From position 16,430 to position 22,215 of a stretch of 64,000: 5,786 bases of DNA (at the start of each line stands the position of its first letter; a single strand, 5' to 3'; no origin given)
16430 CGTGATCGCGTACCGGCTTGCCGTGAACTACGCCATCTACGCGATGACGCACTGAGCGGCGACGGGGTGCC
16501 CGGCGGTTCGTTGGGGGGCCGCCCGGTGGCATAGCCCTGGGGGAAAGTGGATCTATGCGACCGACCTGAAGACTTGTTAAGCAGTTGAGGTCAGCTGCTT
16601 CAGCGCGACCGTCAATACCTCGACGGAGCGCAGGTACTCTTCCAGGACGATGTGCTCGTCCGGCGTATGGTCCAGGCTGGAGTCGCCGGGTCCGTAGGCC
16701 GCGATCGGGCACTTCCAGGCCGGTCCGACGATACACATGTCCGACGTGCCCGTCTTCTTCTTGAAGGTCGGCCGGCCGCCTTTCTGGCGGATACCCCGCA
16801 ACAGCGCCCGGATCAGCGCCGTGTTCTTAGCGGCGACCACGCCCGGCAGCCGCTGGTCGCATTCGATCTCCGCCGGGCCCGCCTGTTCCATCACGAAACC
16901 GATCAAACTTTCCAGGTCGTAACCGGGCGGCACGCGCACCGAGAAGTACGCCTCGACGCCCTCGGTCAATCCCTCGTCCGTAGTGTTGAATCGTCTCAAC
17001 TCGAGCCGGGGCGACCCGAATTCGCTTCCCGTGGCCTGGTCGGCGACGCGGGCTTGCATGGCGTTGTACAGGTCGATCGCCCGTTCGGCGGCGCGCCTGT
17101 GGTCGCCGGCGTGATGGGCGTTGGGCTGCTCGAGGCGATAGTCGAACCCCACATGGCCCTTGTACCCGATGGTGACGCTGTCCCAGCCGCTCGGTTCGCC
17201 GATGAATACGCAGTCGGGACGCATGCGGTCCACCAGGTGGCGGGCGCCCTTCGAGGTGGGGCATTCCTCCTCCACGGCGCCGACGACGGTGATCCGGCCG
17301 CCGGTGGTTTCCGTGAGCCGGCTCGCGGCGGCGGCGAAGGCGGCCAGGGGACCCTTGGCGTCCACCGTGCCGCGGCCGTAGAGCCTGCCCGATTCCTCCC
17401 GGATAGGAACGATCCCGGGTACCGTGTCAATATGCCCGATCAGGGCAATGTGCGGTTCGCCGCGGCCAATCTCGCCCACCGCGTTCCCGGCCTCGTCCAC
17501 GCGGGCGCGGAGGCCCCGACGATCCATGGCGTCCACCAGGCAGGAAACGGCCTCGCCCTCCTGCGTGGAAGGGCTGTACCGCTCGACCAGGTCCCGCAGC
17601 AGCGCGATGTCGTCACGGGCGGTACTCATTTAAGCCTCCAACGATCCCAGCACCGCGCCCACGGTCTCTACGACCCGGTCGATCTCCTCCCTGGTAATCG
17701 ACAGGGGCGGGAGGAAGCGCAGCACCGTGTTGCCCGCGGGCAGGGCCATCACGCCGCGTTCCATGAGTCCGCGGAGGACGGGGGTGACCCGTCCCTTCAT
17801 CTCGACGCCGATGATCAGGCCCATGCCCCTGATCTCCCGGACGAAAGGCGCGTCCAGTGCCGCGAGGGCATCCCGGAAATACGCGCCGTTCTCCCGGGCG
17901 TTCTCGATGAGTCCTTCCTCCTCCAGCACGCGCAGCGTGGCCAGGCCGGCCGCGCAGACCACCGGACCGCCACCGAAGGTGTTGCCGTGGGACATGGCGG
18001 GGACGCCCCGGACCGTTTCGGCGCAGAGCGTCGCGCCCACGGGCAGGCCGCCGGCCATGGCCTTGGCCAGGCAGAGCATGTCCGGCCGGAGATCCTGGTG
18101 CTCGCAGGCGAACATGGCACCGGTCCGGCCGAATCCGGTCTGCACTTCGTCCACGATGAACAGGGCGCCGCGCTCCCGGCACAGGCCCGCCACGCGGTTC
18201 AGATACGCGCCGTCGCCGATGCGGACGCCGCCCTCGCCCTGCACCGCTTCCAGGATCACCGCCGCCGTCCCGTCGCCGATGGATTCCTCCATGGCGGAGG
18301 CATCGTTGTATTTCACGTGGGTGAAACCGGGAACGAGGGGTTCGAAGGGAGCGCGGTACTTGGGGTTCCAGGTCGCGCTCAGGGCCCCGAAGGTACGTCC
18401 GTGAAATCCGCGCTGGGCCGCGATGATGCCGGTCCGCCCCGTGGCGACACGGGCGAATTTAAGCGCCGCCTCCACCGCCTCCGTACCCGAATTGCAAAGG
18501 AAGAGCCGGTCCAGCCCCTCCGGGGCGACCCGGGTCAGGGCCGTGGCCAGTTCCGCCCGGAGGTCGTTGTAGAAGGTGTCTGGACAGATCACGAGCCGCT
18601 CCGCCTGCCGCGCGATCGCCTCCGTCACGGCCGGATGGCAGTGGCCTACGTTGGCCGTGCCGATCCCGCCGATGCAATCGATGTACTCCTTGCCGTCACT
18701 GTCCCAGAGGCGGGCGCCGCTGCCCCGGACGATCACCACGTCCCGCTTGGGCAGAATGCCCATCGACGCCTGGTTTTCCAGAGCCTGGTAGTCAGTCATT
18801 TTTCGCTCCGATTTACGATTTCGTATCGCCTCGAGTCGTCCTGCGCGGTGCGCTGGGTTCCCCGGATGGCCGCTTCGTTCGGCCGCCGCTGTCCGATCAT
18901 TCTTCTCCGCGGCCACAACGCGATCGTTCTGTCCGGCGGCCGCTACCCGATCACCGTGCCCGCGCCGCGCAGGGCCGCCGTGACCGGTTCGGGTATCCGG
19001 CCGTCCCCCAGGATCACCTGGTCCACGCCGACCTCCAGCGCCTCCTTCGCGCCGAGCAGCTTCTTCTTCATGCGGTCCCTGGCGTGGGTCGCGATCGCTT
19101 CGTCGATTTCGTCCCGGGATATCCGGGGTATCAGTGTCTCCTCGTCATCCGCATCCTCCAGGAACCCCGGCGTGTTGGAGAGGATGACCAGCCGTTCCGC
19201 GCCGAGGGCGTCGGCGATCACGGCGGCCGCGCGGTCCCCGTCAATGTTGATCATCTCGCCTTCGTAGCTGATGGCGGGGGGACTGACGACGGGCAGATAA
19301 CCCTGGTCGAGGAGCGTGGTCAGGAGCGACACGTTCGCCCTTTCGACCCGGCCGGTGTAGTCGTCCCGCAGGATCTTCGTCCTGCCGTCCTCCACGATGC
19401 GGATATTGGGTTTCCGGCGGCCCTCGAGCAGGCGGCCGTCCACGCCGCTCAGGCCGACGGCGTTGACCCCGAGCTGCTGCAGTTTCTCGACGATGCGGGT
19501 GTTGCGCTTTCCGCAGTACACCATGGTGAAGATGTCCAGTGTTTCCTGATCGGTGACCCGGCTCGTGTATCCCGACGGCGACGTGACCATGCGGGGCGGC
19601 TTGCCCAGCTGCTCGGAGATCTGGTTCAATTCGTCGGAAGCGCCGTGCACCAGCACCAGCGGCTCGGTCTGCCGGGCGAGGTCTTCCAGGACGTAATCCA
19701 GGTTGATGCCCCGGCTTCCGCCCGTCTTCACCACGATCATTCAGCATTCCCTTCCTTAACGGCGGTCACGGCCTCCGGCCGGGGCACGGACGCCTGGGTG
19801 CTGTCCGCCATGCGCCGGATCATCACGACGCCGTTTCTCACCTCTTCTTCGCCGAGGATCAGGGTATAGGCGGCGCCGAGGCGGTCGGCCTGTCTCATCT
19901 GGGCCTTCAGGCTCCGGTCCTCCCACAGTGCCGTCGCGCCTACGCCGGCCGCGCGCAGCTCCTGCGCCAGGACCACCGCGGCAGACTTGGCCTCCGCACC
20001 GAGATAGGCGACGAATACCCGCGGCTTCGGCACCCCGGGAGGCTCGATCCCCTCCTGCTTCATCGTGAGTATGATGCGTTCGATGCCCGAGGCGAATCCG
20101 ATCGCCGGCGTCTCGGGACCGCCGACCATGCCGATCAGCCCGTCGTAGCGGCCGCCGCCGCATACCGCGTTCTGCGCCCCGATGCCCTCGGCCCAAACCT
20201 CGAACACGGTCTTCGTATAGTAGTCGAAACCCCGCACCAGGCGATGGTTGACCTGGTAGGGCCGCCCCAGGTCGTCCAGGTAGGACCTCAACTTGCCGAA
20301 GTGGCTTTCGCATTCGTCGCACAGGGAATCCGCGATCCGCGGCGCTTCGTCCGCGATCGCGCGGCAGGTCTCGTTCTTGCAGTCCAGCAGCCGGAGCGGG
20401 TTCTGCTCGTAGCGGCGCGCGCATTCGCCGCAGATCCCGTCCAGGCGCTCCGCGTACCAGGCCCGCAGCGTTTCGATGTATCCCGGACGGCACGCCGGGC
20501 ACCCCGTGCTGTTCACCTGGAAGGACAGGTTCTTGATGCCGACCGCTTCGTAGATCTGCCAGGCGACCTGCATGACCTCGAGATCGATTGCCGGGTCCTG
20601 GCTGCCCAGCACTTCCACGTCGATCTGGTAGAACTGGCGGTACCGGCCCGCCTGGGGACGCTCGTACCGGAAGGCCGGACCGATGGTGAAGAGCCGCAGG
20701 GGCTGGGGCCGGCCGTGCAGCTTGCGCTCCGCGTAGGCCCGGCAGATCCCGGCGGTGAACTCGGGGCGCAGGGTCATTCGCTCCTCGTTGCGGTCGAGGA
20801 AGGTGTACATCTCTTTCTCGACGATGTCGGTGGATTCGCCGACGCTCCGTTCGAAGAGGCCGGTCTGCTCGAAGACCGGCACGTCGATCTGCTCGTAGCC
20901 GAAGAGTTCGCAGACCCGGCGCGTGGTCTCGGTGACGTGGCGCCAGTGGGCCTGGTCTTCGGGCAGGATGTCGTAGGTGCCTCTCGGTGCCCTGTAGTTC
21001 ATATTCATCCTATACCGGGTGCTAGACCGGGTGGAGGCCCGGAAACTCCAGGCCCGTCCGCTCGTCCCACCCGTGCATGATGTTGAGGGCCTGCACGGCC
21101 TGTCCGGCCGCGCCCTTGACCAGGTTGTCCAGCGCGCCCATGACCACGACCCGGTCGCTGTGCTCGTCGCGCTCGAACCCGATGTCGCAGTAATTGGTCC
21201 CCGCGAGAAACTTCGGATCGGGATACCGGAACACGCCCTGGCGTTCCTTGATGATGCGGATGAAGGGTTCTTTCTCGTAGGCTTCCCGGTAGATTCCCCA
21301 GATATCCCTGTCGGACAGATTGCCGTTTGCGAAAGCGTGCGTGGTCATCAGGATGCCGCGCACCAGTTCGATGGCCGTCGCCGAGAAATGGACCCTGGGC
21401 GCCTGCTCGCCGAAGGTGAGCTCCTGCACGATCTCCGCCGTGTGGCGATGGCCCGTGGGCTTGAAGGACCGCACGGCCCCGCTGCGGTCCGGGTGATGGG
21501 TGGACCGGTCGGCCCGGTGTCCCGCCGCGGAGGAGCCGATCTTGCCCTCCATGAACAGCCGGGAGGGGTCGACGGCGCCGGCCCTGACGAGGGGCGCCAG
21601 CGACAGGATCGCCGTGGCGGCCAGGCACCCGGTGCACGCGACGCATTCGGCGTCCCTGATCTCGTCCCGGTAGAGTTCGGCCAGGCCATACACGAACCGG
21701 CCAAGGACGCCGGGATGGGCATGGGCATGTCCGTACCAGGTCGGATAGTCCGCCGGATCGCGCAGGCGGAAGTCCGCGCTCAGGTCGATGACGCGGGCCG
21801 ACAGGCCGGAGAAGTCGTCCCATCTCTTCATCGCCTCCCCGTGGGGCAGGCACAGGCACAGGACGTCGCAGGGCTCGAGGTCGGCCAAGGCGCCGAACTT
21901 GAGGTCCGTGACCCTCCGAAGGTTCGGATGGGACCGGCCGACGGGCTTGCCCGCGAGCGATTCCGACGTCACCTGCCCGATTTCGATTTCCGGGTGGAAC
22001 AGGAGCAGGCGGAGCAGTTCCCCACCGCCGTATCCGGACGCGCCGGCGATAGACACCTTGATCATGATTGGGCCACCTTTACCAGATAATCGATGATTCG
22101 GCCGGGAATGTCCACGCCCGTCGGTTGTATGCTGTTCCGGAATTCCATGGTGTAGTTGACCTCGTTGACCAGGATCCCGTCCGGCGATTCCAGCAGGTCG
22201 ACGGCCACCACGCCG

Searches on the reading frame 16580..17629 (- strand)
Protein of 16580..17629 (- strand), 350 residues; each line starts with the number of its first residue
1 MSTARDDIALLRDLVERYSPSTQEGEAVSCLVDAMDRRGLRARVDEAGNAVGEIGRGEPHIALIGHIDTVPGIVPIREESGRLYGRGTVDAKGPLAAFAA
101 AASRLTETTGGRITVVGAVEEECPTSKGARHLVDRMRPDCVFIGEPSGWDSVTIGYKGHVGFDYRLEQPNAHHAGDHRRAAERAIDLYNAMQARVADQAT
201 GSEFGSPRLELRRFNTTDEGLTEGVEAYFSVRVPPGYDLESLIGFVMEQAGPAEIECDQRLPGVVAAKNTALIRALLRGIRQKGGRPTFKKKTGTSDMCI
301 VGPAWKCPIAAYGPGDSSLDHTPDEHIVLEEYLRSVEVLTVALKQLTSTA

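Call 6: search_protein_families(library=pfam, proteins=[window:16580-17629:-])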
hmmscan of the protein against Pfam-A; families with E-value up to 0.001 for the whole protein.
window:16580-17629:- (350 aa): 1 family
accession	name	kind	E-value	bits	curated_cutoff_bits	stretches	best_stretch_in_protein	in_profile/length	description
PF01546.33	Peptidase_M20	-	4.9e-30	105.4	24.6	1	62-344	1-205/206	Peptidase family M20/M25/M40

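Call 39: search_protein_families(library=ncbifam, proteins=[window:16580-17629:-], max_evalue=1e-10)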
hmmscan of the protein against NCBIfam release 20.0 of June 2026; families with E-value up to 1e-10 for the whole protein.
window:16580-17629:- (350 aa): 18 families
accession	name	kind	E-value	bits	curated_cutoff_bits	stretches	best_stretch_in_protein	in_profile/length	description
NF003367.0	PRK04443.1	equivalog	1.2e-120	403.1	363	1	4-348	6-347/349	[LysW]-lysine hydrolase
TIGR01902.1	dapE-lys-deAc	subfamily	2.3e-91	306.6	163.1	1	10-347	2-338/340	N-acetyl-ornithine/N-acetyl-lysine deacetylase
NF001747.0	PRK00466.1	equivalog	1.3e-50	172.2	288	1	9-347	14-343/346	N-acetyl-lysine deacetylase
NF009555.0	PRK13004.1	equivalog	4.2e-28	98.3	321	1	5-173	15-197/399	YgeY family selenium metabolism-linked hydrolase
TIGR01910.1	DapE-ArgE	subfamily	6.3e-25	88.2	217.6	1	8-338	1-373/373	ArgE/DapE family deacylase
NF006399.0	PRK08651.1-2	equivalog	1.1e-24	87.2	381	1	24-174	27-194/405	succinyl-diaminopimelate desuccinylase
NF006402.0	PRK08651.1-5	equivalog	1.2e-24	87.1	369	1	6-194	4-202/369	succinyl-diaminopimelate desuccinylase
TIGR01900.1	dapE-gram_pos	equivalog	3.4e-20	72.2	304.2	1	5-340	3-347/351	succinyl-diaminopimelate desuccinylase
NF006400.0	PRK08651.1-3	equivalog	9e-20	70.8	374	1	52-175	77-213/410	succinyl-diaminopimelate desuccinylase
TIGR01892.1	AcOrn-deacetyl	equivalog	6.9e-19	68.1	297.7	1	47-340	46-362/365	acetylornithine deacetylase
NF009557.0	PRK13009.1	equivalog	2e-18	66.7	284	1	6-346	4-374/377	succinyl-diaminopimelate desuccinylase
NF006365.0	PRK08588.1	subfamily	1.2e-17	64.3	289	1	4-345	6-379/383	succinyl-diaminopimelate desuccinylase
TIGR03526.1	selenium_YgeY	hypoth_equivalog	5.4e-16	58.4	321.5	1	7-178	15-200/395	YgeY family selenium metabolism-linked hydrolase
NF006404.0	PRK08652.1-2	equivalog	1.5e-14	53.7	348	1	8-340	4-322/332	acetylornithine deacetylase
NF003474.0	PRK05111.1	equivalog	2.3e-14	53.1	460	1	48-187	62-208/383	acetylornithine deacetylase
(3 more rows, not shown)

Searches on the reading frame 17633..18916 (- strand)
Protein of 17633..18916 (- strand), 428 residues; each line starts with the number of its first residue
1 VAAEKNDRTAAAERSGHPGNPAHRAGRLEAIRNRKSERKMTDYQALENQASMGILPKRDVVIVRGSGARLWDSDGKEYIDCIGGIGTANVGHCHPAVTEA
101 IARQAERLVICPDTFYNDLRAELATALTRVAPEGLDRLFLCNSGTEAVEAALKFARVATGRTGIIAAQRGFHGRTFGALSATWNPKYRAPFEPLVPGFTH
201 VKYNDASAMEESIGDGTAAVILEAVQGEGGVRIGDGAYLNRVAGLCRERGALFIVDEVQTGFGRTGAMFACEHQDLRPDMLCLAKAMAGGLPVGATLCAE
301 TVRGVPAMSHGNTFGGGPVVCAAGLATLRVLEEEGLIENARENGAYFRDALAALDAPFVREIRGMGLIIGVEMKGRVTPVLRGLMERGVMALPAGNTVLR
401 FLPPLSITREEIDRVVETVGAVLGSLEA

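Call 6: search_protein_families(library=pfam, proteins=[window:17633-18916:-])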
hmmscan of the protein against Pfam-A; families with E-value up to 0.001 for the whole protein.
window:17633-18916:- (428 aa): 1 family
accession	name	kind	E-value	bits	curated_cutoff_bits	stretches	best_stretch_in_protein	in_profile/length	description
PF00202.27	Aminotran_3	-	5.4e-120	401.2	30.5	1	60-420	11-400/403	Aminotransferase class-III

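Call 39: search_protein_families(library=ncbifam, proteins=[window:17633-18916:-], max_evalue=1e-10)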
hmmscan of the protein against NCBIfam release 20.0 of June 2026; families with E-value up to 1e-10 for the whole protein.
window:17633-18916:- (428 aa): 69 families (the best 25 are shown)
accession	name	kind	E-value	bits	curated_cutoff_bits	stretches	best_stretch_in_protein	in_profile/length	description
NF042418.1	LysJ_Th_th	equivalog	4.6e-136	453.7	700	1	45-423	5-385/386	[LysW]-aminoadipate semialdehyde transaminase LysJ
TIGR00707.1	argD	subfamily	4.1e-132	440.6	410.05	1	55-422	6-379/381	acetylornithine/succinylornithine family transaminase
NF002874.0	PRK03244.1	equivalog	5.7e-121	404.1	457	1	39-425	6-394/399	acetylornithine transaminase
NF002797.0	PRK02936.1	equivalog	3.2e-114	381.7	496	1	57-424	10-378/385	acetylornithine transaminase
NF002325.0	PRK01278.1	subfamily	1e-105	353.7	372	1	52-425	7-388/395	acetylornithine transaminase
NF053554.1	prodigi_MAP_PigE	equivalog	1.9e-102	344.1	850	1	58-383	400-737/837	prodigiosin MAP biosynthesis aminotransferase PigE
NF005993.0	PRK08117.1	subfamily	9.1e-102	340.8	574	2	217-426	208-430/433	aspartate aminotransferase family protein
NF004426.0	PRK05769.1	equivalog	1.6e-101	340.2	552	2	217-423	222-437/441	acetyl ornithine aminotransferase family protein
NF045491.1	LysJ_Sulfobales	equivalog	2e-100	336.4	700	1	57-420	9-374/386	[LysW]-aminoadipate semialdehyde/glutamate semialdehyde transaminase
NF008570.0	PRK11522.1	equivalog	3.7e-99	332.4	612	1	66-426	76-457/464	putrescine aminotransferase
NF003087.0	PRK04013.1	equivalog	1.2e-97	327.4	528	1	58-424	6-359/364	acetylornithine/acetyl-lysine aminotransferase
NF003273.0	PRK04260.1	equivalog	6.5e-97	324.5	616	1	59-420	12-372/376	acetylornithine transaminase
NF003468.0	PRK05093.1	subfamily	3e-95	319.3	522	1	57-420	22-396/405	acetylornithine/succinyldiaminopimelate transaminase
TIGR01885.1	Orn_aminotrans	equivalog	3.7e-94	315.7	378.4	1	59-422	20-400/402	ornithine--oxo-acid transaminase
TIGR03246.1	arg_catab_astC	subfamily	1.6e-92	310.5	609.95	1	59-417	18-387/397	acetylornithine/succinylornithine family transaminase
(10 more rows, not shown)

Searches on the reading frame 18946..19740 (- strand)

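Call 6: search_protein_families(library=pfam, proteins=[window:18946-19740:-])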
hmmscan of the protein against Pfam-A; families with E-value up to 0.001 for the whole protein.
window:18946-19740:- (265 aa): 1 family
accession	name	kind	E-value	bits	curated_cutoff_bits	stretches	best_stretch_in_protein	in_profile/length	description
PF00696.33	AA_kinase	-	1e-37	130.6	24.9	1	2-244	3-232/234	Amino acid kinase family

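Call 39: search_protein_families(library=ncbifam, proteins=[window:18946-19740:-], max_evalue=1e-10)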
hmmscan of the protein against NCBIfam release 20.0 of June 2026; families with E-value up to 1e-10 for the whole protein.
window:18946-19740:- (265 aa): 8 families
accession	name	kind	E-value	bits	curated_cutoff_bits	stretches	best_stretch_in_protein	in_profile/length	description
NF010659.0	PRK14058.1-1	equivalog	2e-117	391.1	223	1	1-264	1-266/267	[LysW]-aminoadipate kinase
NF010661.0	PRK14058.1-3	equivalog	1.8e-77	260.2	251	1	2-264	3-270/283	acetylglutamate/acetylaminoadipate kinase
TIGR00761.1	argB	equivalog_domain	3.7e-61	206.6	151.3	1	1-243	1-230/231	acetylglutamate kinase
NF010662.0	PRK14058.1-4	equivalog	9e-61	205.3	194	1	1-264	1-261/264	[LysW]-aminoadipate/[LysW]-glutamate kinase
NF010660.0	PRK14058.1-2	equivalog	7.6e-42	143.8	241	1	1-244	1-239/249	[LysW]-aminoadipate/[LysW]-glutamate kinase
TIGR01890.1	N-Ac-Glu-synth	equivalog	2.9e-15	56.2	202.85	1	28-243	51-253/429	amino-acid N-acetyltransferase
NF003641.0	PRK05279.1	equivalog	6.5e-14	51.6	344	1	28-242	59-264/441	amino-acid N-acetyltransferase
NF003387.0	PRK04531.1-2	equivalog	3.3e-12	45.6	426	1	29-228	70-248/441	acetylglutamate kinase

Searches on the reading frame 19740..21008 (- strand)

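Call 6: search_protein_families(library=pfam, proteins=[window:19740-21008:-])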
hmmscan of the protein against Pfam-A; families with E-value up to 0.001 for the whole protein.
window:19740-21008:- (423 aa): 5 families
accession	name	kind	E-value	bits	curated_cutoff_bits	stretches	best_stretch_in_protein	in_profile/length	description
PF13393.11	tRNA-synt_His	-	2.4e-45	155.6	25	1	10-312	1-308/308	Histidyl-tRNA synthetase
PF00587.30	tRNA-synt_2b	-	1.3e-18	68.1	29.3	1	68-284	1-134/179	tRNA synthetase class II core domain (G, H, P, S and T)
PF03129.25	HGTP_anticodon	-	1.8e-15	57.3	21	1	331-419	2-93/94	Anticodon binding domain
PF01409.25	tRNA-synt_2d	-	0.0002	21.3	19.8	1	70-137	68-136/246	tRNA synthetases class II core domain (F)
PF00152.25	tRNA-synt_2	-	0.00081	19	25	0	105-133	93-121/308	tRNA synthetases class II (D, K and N)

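Call 39: search_protein_families(library=ncbifam, proteins=[window:19740-21008:-], max_evalue=1e-10)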
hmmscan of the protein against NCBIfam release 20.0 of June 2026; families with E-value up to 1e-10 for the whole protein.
window:19740-21008:- (423 aa): 19 families
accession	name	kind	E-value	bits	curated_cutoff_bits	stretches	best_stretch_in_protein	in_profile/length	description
TIGR00442.1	hisS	equivalog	5.6e-147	490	286.75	1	7-409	2-405/406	histidine--tRNA ligase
TIGR00443.1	hisZ_biosyn_reg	equivalog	6.1e-50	170.1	271.65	2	13-166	2-150/314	ATP phosphoribosyltransferase regulatory subunit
NF009085.0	PRK12420.1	equivalog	2.7e-46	158.8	540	2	217-409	226-418/426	histidine--tRNA ligase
NF008941.0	PRK12292.2-4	equivalog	2.3e-37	128.8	447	2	5-164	7-161/393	ATP phosphoribosyltransferase regulatory subunit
NF008942.0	PRK12292.2-5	equivalog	2.3e-37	128.6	643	2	6-164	10-165/434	ATP phosphoribosyltransferase regulatory subunit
NF008940.0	PRK12292.2-3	equivalog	2e-31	109.2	450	2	3-162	1-156/404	ATP phosphoribosyltransferase regulatory subunit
NF008953.0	PRK12295.1-6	equivalog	7.8e-29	100.8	384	1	27-164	17-147/384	ATP phosphoribosyltransferase regulatory subunit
NF008936.0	PRK12292.1-3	equivalog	7.2e-27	94.2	492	1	1-164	1-160/406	ATP phosphoribosyltransferase regulatory subunit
NF008945.0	PRK12292.3-3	equivalog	8.8e-25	87.6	409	1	7-159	2-145/368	ATP phosphoribosyltransferase regulatory subunit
NF008943.0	PRK12292.3-1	equivalog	1.6e-21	76.9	690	1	7-160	26-171/403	ATP phosphoribosyltransferase regulatory subunit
NF008938.0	PRK12292.1-6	equivalog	2.5e-18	66.2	833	0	7-155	8-150/420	ATP phosphoribosyltransferase regulatory subunit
NF008939.0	PRK12292.2-1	equivalog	4.1e-18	65.3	335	1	8-159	6-152/391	ATP phosphoribosyltransferase regulatory subunit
NF008950.0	PRK12295.1-3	equivalog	4.7e-18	65.7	492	0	216-313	277-375/387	ATP phosphoribosyltransferase regulatory subunit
NF008949.0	PRK12295.1-2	equivalog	1.2e-15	57.7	420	0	37-172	23-152/379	ATP phosphoribosyltransferase regulatory subunit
NF008951.0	PRK12295.1-4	equivalog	1.8e-15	56.7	364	0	257-314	312-368/374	ATP phosphoribosyltransferase regulatory subunit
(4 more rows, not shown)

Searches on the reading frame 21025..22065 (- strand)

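Call 6: search_protein_families(library=pfam, proteins=[window:21025-22065:-])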
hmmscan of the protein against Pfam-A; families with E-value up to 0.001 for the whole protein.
window:21025-22065:- (347 aa): 2 families
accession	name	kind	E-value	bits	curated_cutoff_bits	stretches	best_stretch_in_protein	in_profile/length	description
PF22698.1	Semialdhyde_dhC_1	-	8e-44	149.8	27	1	147-314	1-165/165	Semialdehyde dehydrogenase, dimerisation domain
PF01118.30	Semialdhyde_dh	-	1.6e-25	90.3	26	1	3-139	1-121/121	Semialdehyde dehydrogenase, NAD binding domain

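Call 39: search_protein_families(library=ncbifam, proteins=[window:21025-22065:-], max_evalue=1e-10)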
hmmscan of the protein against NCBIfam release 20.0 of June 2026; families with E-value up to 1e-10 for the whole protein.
window:21025-22065:- (347 aa): 2 families
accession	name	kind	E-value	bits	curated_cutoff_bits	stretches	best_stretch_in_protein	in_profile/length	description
TIGR01850.1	argC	equivalog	2e-113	379.1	233.6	1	2-346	1-345/345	N-acetyl-gamma-glutamyl-phosphate reductase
TIGR01851.1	argC_other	equivalog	5.2e-19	68.7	229.85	1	123-332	88-309/310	N-acetyl-gamma-glutamyl-phosphate reductase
